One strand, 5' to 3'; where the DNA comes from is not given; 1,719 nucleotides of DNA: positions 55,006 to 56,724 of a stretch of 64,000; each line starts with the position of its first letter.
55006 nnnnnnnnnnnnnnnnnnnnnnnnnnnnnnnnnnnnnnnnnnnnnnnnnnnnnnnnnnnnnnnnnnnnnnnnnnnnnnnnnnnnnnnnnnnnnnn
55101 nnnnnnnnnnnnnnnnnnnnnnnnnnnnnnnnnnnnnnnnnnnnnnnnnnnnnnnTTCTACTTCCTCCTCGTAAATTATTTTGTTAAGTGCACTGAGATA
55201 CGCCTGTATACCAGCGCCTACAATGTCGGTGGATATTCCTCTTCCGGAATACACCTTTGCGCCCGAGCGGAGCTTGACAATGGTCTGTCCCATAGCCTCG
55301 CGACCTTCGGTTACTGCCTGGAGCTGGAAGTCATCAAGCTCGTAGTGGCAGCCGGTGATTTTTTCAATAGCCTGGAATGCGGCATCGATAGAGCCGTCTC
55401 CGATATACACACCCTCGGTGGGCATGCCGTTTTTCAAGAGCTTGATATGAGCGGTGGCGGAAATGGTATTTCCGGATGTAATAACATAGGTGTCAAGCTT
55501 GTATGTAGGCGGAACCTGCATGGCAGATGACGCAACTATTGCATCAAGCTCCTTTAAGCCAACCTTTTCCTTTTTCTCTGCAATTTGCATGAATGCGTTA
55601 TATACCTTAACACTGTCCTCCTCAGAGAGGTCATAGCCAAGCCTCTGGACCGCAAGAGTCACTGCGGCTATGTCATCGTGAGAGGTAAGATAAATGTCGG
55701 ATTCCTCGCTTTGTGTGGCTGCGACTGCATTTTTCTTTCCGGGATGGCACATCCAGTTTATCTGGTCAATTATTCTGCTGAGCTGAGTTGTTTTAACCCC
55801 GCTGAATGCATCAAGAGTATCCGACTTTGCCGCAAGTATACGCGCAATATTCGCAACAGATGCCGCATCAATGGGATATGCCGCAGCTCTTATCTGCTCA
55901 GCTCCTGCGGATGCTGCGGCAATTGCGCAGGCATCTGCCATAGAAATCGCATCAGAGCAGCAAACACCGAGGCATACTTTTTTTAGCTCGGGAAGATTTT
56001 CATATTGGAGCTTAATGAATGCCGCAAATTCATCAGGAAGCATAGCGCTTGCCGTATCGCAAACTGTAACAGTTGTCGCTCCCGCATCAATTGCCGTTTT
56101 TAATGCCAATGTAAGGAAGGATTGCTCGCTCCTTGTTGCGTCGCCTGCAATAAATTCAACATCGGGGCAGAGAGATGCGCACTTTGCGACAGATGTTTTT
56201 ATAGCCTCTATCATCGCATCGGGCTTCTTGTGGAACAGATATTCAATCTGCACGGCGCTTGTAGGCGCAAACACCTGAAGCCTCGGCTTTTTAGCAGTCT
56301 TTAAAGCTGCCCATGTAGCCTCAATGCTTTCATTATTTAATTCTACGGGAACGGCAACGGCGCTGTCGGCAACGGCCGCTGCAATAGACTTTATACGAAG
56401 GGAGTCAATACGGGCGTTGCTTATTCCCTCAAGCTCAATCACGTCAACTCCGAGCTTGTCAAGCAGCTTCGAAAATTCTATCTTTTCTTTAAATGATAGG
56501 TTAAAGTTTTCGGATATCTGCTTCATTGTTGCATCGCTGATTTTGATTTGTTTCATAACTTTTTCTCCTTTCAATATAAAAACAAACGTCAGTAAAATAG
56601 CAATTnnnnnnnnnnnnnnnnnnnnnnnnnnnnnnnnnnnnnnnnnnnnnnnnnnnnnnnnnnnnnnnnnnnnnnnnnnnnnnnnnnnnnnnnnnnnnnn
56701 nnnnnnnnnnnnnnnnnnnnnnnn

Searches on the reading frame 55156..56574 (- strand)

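Call 109: search_protein_families(library=pfam, proteins=[window:55156-56574:-], max_evalue=0.0001)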
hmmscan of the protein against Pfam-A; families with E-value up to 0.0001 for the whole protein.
window:55156-56574:- (473 aa): 2 families
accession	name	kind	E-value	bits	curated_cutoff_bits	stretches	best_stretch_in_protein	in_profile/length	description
PF00682.25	HMGL-like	-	1.7e-29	103.5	29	1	23-231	17-219/260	HMGL-like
PF08502.15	LeuA_dimer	-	9.7e-29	100.4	24.9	1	341-466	5-130/131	LeuA allosteric (dimerisation) domain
